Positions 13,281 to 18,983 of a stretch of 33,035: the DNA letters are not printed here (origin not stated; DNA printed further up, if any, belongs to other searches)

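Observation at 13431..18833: Giant 1800-aa protein: N-terminal beta-rich region, two long coiled coils and a single MoxR/AAA_5-type ATPase core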

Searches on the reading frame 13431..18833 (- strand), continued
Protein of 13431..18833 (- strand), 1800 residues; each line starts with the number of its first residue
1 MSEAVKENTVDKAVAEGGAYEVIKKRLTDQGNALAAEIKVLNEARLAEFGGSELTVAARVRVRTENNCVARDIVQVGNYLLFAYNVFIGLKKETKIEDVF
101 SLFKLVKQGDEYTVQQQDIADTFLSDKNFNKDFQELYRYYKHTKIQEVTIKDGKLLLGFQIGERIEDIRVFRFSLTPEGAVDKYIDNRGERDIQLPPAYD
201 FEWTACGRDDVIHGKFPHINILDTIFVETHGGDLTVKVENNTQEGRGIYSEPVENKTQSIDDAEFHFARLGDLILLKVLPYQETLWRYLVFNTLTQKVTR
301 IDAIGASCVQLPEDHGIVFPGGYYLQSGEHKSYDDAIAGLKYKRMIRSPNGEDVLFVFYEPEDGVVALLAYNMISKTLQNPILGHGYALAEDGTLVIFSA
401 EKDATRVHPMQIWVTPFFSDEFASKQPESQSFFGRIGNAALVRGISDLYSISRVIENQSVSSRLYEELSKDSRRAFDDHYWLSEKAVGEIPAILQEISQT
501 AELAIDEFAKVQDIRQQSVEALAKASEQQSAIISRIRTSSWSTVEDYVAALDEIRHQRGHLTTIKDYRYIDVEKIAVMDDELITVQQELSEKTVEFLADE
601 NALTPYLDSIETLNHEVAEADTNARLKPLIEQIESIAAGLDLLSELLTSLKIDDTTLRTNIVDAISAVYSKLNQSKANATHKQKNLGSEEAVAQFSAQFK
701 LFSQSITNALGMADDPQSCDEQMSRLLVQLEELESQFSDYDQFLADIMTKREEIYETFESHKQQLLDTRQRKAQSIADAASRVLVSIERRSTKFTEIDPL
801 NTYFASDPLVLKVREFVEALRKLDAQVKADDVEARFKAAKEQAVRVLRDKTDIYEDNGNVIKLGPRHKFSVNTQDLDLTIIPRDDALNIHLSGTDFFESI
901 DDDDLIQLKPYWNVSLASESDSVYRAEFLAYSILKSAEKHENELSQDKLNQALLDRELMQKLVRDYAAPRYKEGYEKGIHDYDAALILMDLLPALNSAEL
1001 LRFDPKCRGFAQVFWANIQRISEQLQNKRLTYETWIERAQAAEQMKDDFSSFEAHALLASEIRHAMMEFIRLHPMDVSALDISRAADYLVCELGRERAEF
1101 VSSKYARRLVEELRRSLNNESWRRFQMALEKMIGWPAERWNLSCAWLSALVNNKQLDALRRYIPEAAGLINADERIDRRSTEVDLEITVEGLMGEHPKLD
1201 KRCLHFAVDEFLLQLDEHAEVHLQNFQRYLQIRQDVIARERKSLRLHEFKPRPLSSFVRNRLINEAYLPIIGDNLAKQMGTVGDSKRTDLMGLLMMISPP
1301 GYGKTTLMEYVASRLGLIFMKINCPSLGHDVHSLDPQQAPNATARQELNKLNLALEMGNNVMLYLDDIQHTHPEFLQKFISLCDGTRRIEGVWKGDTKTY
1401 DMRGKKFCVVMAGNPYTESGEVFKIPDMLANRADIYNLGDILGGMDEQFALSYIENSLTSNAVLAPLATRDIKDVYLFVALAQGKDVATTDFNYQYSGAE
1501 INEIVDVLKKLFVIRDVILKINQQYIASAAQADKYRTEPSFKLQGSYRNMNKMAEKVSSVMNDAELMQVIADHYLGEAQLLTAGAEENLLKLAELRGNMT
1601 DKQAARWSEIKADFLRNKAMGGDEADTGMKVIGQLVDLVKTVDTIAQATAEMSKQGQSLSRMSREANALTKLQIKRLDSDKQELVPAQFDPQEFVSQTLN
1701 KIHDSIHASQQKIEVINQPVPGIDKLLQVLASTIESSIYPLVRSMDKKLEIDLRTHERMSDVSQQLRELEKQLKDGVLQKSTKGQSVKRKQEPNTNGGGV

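Call 24: find_homologous_proteins(query=L072:9971-15436:+, max_evalue=0.00001)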
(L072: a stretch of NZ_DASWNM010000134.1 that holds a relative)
Query L072:9971-15436:+ (1822 aa): 5058 proteins with E <= 0.00001 among 8000 candidates; the best 120 are listed.
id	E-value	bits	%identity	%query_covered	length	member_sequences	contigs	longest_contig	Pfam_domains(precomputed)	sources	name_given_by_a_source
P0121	0.0e+0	3964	98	100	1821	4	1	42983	PF12458.14,PF07728.21,PF25472.2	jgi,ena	jgi:hypothetical protein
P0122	0.0e+0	3450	85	99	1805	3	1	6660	PF12458.14,PF07728.21,PF25472.2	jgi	jgi:hypothetical protein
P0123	0.0e+0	3444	85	100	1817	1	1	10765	PF12458.14,PF07728.21,PF25472.2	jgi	jgi:hypothetical protein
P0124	0.0e+0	3394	84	100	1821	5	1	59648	PF12458.14,PF07728.21,PF25472.2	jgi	jgi:hypothetical protein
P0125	0.0e+0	3392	85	100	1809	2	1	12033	PF12458.14,PF07728.21,PF25472.2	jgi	jgi:hypothetical protein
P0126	0.0e+0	3385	85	99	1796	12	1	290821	PF12458.14,PF07728.21,PF25472.2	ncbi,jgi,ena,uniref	ncbi:MAG TPA: DNA repair ATPase [Longimicrobium sp.]|jgi:hypothetical protein|uniref:DNA repair ATPa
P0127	0.0e+0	3362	84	100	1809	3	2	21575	PF12458.14,PF00004.36,PF07728.21,PF25472.2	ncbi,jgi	jgi:hypothetical protein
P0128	0.0e+0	3352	84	99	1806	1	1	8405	PF12458.14,PF25472.2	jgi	jgi:hypothetical protein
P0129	0.0e+0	3269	82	99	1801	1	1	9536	PF12458.14,PF07728.21,PF25472.2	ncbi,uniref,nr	ncbi:DNA repair ATPase [Longimicrobium sp.]|uniref:DNA repair ATPase n=1 Tax=Longimicrobium sp. TaxI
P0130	0.0e+0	3235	84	95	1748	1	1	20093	PF12458.14,PF07728.21,PF25472.2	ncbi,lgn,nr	ncbi:MAG TPA: DNA repair ATPase [Longimicrobiaceae bacterium]|nr:DNA repair ATPase [Longimicrobiacea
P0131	0.0e+0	3220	81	100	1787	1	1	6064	PF12458.14,PF00004.36,PF07728.21,PF25472.2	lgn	-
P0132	0.0e+0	3213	84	94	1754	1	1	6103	PF12458.14,PF07728.21,PF25472.2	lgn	-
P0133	0.0e+0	3163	84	94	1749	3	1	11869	PF12458.14,PF07728.21,PF25472.2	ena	-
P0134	0.0e+0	3127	84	92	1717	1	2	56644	PF12458.14,PF07728.21,PF25472.2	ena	-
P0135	0.0e+0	3078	81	94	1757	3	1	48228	PF12458.14,PF00004.36,PF07728.21,PF25472.2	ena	-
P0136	0.0e+0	3036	82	92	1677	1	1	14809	PF12458.14,PF00004.36,PF07728.21,PF25472.2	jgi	jgi:hypothetical protein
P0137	0.0e+0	3035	83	91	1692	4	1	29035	PF12458.14,PF07728.21,PF25472.2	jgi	jgi:hypothetical protein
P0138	0.0e+0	2932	77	93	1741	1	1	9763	PF12458.14,PF00004.36,PF13401.13,PF07728.21,PF25472.2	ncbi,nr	ncbi:MAG TPA: DNA repair ATPase [Longimicrobium sp.]|nr:DNA repair ATPase [Longimicrobium sp.]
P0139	0.0e+0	2921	76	94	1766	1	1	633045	PF12458.14,PF25472.2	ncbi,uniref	ncbi:DNA repair ATPase [Lysobacter korlensis]|uniref:DNA repair ATPase n=1 Tax=Lysobacter korlensis 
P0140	0.0e+0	2913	79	90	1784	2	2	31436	PF12458.14,PF07728.21,PF25472.2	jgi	-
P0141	0.0e+0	2889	75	94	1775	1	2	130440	PF12458.14,PF00004.36,PF07728.21,PF25472.2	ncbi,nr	ncbi:MAG: DNA repair ATPase [Pseudomonadota bacterium]|nr:DNA repair ATPase [Pseudomonadota bacteriu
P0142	0.0e+0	2868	74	95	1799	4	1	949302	PF12458.14,PF25472.2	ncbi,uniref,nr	ncbi:DNA repair ATPase [Luteimonas panaciterrae]|uniref:DNA repair ATPase n=1 Tax=Luteimonas panacit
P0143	0.0e+0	2853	73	95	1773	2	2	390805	PF12458.14,PF07728.21,PF25472.2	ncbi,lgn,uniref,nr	ncbi:DNA repair ATPase [Lysobacter niastensis]|uniref:DNA repair ATPase n=1 Tax=Lysobacter niastensi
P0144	0.0e+0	2850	74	94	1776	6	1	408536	PF12458.14,PF07728.21,PF25472.2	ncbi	-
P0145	0.0e+0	2849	75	94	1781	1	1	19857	PF12458.14,PF00004.36,PF25472.2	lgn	-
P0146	0.0e+0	2849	75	94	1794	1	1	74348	PF12458.14,PF07728.21,PF25472.2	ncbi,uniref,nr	ncbi:DNA repair ATPase [Luteimonas aquatica]|uniref:DNA repair ATPase n=1 Tax=Luteimonas aquatica Ta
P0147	0.0e+0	2819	72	95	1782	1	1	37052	PF12458.14,PF00004.36,PF07728.21,PF25472.2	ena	-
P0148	0.0e+0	2818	72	95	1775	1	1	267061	PF12458.14,PF00004.36,PF25472.2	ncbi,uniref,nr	ncbi:DNA repair ATPase [Cognatilysobacter terrigena]|uniref:DNA repair ATPase n=1 Tax=Cognatilysobac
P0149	0.0e+0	2814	73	95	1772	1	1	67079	PF12458.14,PF00004.36,PF25472.2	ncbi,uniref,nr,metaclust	ncbi:DNA repair protein [Lysobacter daejeonensis GH1-9]|uniref:DNA repair protein n=1 Tax=Lysobacter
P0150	0.0e+0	2814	72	95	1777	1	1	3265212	PF12458.14,PF00004.36,PF25472.2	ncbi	ncbi:DNA repair ATPase [Lysobacter sp. HA35]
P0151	0.0e+0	2811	74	94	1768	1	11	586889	PF12458.14,PF07728.21,PF25472.2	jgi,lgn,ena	jgi:hypothetical protein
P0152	0.0e+0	2799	73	95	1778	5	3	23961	PF12458.14,PF07728.21,PF25472.2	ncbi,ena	-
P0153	0.0e+0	2799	72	94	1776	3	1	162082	PF12458.14,PF00004.36,PF13401.13,PF07728.21,PF25472.2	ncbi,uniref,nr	ncbi:DNA repair ATPase [Lysobacter sp. MMG2]|uniref:DNA repair ATPase n=1 Tax=Lysobacter sp. MMG2 Ta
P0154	0.0e+0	2799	74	93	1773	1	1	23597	PF12458.14,PF07728.21,PF25472.2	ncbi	ncbi:MAG TPA: DNA repair ATPase [Lysobacter sp.]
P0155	0.0e+0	2798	75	90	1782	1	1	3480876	PF12458.14,PF00004.36,PF13401.13,PF07728.21,PF25472.2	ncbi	-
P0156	0.0e+0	2787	73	93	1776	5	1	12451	PF12458.14,PF00004.36,PF07728.21,PF25472.2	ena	-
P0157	0.0e+0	2786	72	95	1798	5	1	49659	PF12458.14,PF07728.21,PF25472.2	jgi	-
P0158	0.0e+0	2774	74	94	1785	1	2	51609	PF12458.14,PF07728.21,PF25472.2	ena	-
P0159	0.0e+0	2772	73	94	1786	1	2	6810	PF12458.14,PF00004.36,PF25472.2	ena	-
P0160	0.0e+0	2771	73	93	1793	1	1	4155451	PF12458.14,PF07728.21,PF25472.2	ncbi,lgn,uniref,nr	ncbi:DNA repair ATPase [Lysobacter auxotrophicus]|uniref:DNA repair ATPase n=1 Tax=Lysobacter auxotr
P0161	0.0e+0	2768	73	93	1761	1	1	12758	PF12458.14,PF07728.21,PF25472.2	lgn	-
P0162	0.0e+0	2738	72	94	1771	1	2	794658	PF12458.14,PF00004.36,PF07728.21,PF25472.2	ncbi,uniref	ncbi:DNA repair ATPase [Lysobacter sp. A3-1-A15]|uniref:DNA repair ATPase n=1 Tax=Novilysobacter vis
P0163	0.0e+0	2734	75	89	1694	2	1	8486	PF12458.14,PF07728.21,PF25472.2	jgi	jgi:hypothetical protein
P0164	0.0e+0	2706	71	94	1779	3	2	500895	PF12458.14,PF00004.36,PF07728.21,PF25472.2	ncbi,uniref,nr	ncbi:DNA repair ATPase [Flavobacterium sp. MXW15]|uniref:DNA repair ATPase n=1 Tax=Xanthomonas chiti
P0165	0.0e+0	2700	73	92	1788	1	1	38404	PF12458.14,PF07728.21,PF25472.2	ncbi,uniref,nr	ncbi:DNA repair ATPase [Luteimonas sp. BDR2-5]|uniref:DNA repair ATPase n=1 Tax=Proluteimonas luteid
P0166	0.0e+0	2684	72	93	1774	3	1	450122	PF12458.14,PF00004.36,PF07728.21,PF25472.2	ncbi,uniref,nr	ncbi:DNA repair ATPase [Luteimonas huabeiensis]|uniref:DNA repair ATPase n=1 Tax=Luteimonas huabeien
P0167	0.0e+0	2681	70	95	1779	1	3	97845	PF12458.14,PF07728.21,PF25472.2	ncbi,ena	-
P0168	0.0e+0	2672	71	92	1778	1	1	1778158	PF12458.14,PF00004.36,PF07728.21,PF25472.2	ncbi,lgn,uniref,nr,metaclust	ncbi:AAA domain (dynein-related subfamily) [Pseudoxanthomonas sp. GM95]|uniref:DNA repair ATPase n=1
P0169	0.0e+0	2661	73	91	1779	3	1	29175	PF12458.14,PF07728.21,PF25472.2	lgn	-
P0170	0.0e+0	2660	72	91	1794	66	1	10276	PF12458.14,PF00004.36,PF07728.21,PF25472.2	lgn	-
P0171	0.0e+0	2659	73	91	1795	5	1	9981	PF12458.14,PF00004.36,PF07728.21,PF25472.2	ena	-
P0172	0.0e+0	2659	70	93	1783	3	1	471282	PF12458.14,PF00004.36,PF07728.21,PF25472.2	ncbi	ncbi:DNA repair ATPase [Luteimonas sp. A501]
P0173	0.0e+0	2657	71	91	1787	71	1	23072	PF12458.14,PF00004.36,PF07728.21,PF25472.2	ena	-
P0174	0.0e+0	2655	73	90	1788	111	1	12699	PF12458.14,PF00004.36,PF07728.21,PF25472.2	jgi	-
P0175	0.0e+0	2655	72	92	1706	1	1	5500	PF12458.14,PF00004.36,PF13401.13,PF07728.21,PF25472.2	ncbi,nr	ncbi:MAG TPA: DNA repair ATPase, partial [Luteimonas sp.]|nr:DNA repair ATPase [Luteimonas sp.]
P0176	0.0e+0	2651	69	95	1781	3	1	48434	PF12458.14,PF00004.36,PF07728.21,PF25472.2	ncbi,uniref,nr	ncbi:AAA family ATPase [Luteimonas aestuarii]|uniref:AAA family ATPase n=1 Tax=Luteimonas aestuarii 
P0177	0.0e+0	2646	68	94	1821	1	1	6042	PF12458.14,PF00004.36,PF07728.21,PF25472.2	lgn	-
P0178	0.0e+0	2645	69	94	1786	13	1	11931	PF12458.14,PF00004.36,PF07728.21,PF25472.2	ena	-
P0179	0.0e+0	2645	72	90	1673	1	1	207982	PF12458.14,PF07728.21,PF25472.2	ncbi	ncbi:DNA repair ATPase, partial [Luteimonas sp. RIT-PG2_3]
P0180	0.0e+0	2644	72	90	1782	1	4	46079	PF12458.14,PF25472.2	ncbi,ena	-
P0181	0.0e+0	2644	70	94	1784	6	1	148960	PF12458.14,PF07728.21,PF25472.2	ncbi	-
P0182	0.0e+0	2642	72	92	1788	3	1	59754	PF12458.14,PF00004.36,PF07728.21,PF25472.2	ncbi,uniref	ncbi:MAG: DNA repair ATPase [Stenotrophomonas sp.]|uniref:DNA repair ATPase n=1 Tax=Stenotrophomonas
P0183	0.0e+0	2641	70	93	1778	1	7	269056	PF12458.14,PF07728.21,PF25472.2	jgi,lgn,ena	-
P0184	0.0e+0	2640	71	91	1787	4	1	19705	PF12458.14,PF00004.36,PF07728.21,PF25472.2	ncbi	ncbi:MAG: DNA repair ATPase [Stenotrophomonas sp.]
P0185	0.0e+0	2640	71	93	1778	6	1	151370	PF12458.14,PF07728.21,PF25472.2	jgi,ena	-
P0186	0.0e+0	2640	72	90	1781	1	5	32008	PF12458.14,PF25472.2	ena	-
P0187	0.0e+0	2638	70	94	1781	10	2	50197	PF12458.14,PF25472.2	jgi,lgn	jgi:hypothetical protein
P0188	0.0e+0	2637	73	90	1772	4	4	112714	PF12458.14,PF07728.21,PF25472.2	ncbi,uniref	ncbi:DNA repair ATPase [Luteimonas sp. TWI1416]|uniref:DNA repair ATPase n=1 Tax=unclassified Luteim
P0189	0.0e+0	2636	71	93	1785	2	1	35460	PF12458.14,PF00004.36,PF07728.21,PF25472.2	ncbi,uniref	ncbi:DNA repair ATPase [Stenotrophomonas sp.]|uniref:DNA repair ATPase n=1 Tax=Stenotrophomonas sp. 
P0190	0.0e+0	2632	70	94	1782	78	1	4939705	PF12458.14,PF07728.21,PF25472.2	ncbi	ncbi:DNA repair ATPase [Xanthomonas sacchari]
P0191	0.0e+0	2632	72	90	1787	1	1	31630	PF12458.14,PF00004.36,PF07728.21,PF25472.2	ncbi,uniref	ncbi:DNA repair ATPase [Stenotrophomonas sp. PD6]|uniref:DNA repair ATPase n=1 Tax=Stenotrophomonas 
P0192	0.0e+0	2630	70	93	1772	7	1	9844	PF12458.14,PF00004.36,PF07728.21,PF25472.2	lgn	-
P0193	0.0e+0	2630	69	94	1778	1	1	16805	PF12458.14,PF25472.2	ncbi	-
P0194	0.0e+0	2628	72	90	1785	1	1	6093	PF12458.14,PF00004.36,PF07728.21,PF25472.2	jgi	jgi:hypothetical protein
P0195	0.0e+0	2628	70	93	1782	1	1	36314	PF12458.14,PF25472.2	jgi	-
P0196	0.0e+0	2628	72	91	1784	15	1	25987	PF12458.14,PF00004.36,PF07728.21,PF25472.2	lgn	-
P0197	0.0e+0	2625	69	94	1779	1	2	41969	PF12458.14,PF00004.36,PF07728.21,PF25472.2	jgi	jgi:MoxR-like ATPase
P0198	0.0e+0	2625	72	91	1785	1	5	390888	PF12458.14,PF00004.36,PF07728.21,PF25472.2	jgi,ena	-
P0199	0.0e+0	2623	72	91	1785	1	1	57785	PF12458.14,PF00004.36,PF07728.21,PF25472.2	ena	-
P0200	0.0e+0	2622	72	90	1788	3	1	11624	PF12458.14,PF00004.36,PF07728.21,PF25472.2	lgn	-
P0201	0.0e+0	2621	70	95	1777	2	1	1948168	PF12458.14,PF07728.21,PF25472.2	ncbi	ncbi:DNA repair ATPase [Luteimonas sp. A482]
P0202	0.0e+0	2620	72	91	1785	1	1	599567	PF12458.14,PF00004.36,PF07728.21,PF25472.2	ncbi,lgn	-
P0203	0.0e+0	2619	70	94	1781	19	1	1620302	PF12458.14,PF25472.2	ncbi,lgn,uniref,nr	ncbi:hypothetical protein HDC36_000221 [Xanthomonas sp. JAI131]|uniref:DNA repair ATPase n=1 Tax=Xan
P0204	0.0e+0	2618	70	94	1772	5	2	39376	PF12458.14,PF07728.21,PF25472.2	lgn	-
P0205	0.0e+0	2617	70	93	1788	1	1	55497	PF12458.14,PF00004.36,PF07728.21,PF25472.2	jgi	jgi:hypothetical protein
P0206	0.0e+0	2616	72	91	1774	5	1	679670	PF12458.14,PF00004.36,PF07728.21,PF25472.2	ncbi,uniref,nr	ncbi:DNA repair ATPase [uncultured Luteimonas sp.]|uniref:DNA repair ATPase n=1 Tax=uncultured Lutei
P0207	0.0e+0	2615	70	91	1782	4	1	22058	PF12458.14,PF07728.21,PF25472.2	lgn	-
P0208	0.0e+0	2614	71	90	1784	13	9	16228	PF12458.14,PF00004.36,PF25472.2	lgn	-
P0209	0.0e+0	2612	70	93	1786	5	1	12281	PF12458.14,PF00004.36,PF07728.21,PF25472.2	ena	-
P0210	0.0e+0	2610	73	90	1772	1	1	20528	PF12458.14,PF00004.36,PF07728.21,PF25472.2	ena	-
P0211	0.0e+0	2610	72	90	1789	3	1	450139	PF12458.14,PF00004.36,PF07728.21,PF25472.2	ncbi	-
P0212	0.0e+0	2605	72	90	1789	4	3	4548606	PF12458.14,PF00004.36,PF07728.21,PF25472.2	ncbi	ncbi:DNA repair ATPase [Stenotrophomonas lactitubi]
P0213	0.0e+0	2604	69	94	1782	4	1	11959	PF12458.14,PF07728.21,PF25472.2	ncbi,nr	ncbi:MAG: DNA repair ATPase [Luteimonas sp.]|nr:DNA repair ATPase [Luteimonas sp.]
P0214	0.0e+0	2604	69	95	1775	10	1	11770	PF12458.14,PF07728.21,PF25472.2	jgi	jgi:hypothetical protein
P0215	0.0e+0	2601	69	94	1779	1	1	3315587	PF12458.14,PF07728.21,PF25472.2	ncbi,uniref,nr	ncbi:AAA domain-containing protein [Luteimonas viscosa]|uniref:AAA domain-containing protein n=1 Tax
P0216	0.0e+0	2600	72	90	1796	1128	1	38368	PF12458.14,PF00004.36,PF07728.21,PF25472.2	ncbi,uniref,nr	ncbi:DNA repair ATPase [Stenotrophomonas beteli]|uniref:DNA repair protein n=1 Tax=Stenotrophomonas 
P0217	0.0e+0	2596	72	90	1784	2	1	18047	PF12458.14,PF00004.36,PF07728.21,PF25472.2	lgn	-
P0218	0.0e+0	2591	68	94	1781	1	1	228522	PF12458.14,PF07728.21,PF25472.2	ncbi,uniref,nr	ncbi:DNA repair ATPase [Luteimonas saliphila]|uniref:DNA repair ATPase n=1 Tax=Luteimonas saliphila 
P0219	0.0e+0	2588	69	94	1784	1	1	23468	PF12458.14,PF07728.21,PF25472.2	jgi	jgi:hypothetical protein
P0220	0.0e+0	2583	69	93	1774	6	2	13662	PF12458.14,PF00004.36,PF07728.21,PF25472.2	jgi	-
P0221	0.0e+0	2574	67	95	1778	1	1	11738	PF12458.14,PF07728.21,PF25472.2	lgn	-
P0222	0.0e+0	2571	68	94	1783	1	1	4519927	PF12458.14,PF00004.36,PF07728.21,PF25472.2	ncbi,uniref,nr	ncbi:DNA repair ATPase [Stenotrophomonas sp. 24(2023)]|uniref:DNA repair ATPase n=1 Tax=Stenotrophom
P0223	0.0e+0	2571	68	93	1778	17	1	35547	PF12458.14,PF00004.36,PF07728.21,PF25472.2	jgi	-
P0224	0.0e+0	2569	70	91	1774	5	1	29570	PF12458.14,PF00004.36,PF07728.21,PF25472.2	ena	-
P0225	0.0e+0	2565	68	93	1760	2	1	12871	PF12458.14,PF00004.36,PF07728.21,PF25472.2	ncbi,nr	ncbi:MAG: DNA repair ATPase [Pseudomonadota bacterium]|nr:DNA repair ATPase [Pseudomonadota bacteriu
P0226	0.0e+0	2562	68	93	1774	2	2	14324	PF12458.14,PF00004.36,PF07728.21,PF25472.2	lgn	-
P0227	0.0e+0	2552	70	91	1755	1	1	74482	PF12458.14,PF07728.21,PF25472.2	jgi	jgi:hypothetical protein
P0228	0.0e+0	2543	67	94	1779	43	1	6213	PF12458.14,PF00004.36,PF13401.13,PF07728.21,PF25472.2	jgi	jgi:hypothetical protein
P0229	0.0e+0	2540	70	90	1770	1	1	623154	PF12458.14,PF00004.36,PF07728.21,PF25472.2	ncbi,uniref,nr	ncbi:DNA repair ATPase [Lysobacter silvisoli]|uniref:AAA family ATPase n=1 Tax=Lysobacter silvisoli 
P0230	0.0e+0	2537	69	91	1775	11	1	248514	PF12458.14,PF07728.21,PF25472.2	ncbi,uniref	ncbi:DNA repair ATPase [Pseudoxanthomonas sp.]|uniref:DNA repair ATPase n=1 Tax=Pseudoxanthomonas sp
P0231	0.0e+0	2535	69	89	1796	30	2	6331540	PF12458.14,PF00004.36,PF07728.21,PF25472.2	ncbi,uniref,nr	ncbi:DNA repair ATPase [Lysobacter capsici]|uniref:DNA repair ATPase n=1 Tax=Lysobacter capsici TaxI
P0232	0.0e+0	2530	69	90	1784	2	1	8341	PF12458.14,PF00004.36,PF07728.21,PF25472.2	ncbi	ncbi:MAG: DNA repair ATPase [Lysobacter sp.]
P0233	0.0e+0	2529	69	91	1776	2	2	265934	PF12458.14,PF00004.36,PF07728.21,PF25472.2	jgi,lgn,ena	-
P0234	0.0e+0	2520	69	90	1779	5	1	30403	PF12458.14,PF00004.36,PF13401.13,PF07728.21,PF25472.2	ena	-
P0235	0.0e+0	2519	69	90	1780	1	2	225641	PF12458.14,PF07728.21,PF25472.2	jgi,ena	-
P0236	0.0e+0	2519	69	91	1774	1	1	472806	PF12458.14,PF00004.36,PF07728.21,PF25472.2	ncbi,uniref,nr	ncbi:DNA repair ATPase [Luteimonas deserti]|uniref:DNA repair ATPase n=1 Tax=Luteimonas deserti TaxI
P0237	0.0e+0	2517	68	91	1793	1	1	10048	PF12458.14,PF25472.2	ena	-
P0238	0.0e+0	2513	66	95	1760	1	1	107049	PF12458.14,PF00004.36,PF07728.21,PF25472.2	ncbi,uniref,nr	ncbi:AAA family ATPase [Lysobacter pythonis]|uniref:AAA family ATPase n=1 Tax=Solilutibacter pythoni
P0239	0.0e+0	2511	65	93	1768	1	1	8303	PF12458.14,PF00004.36,PF07728.21,PF25472.2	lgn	-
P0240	0.0e+0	2510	68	91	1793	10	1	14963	PF12458.14,PF25472.2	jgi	-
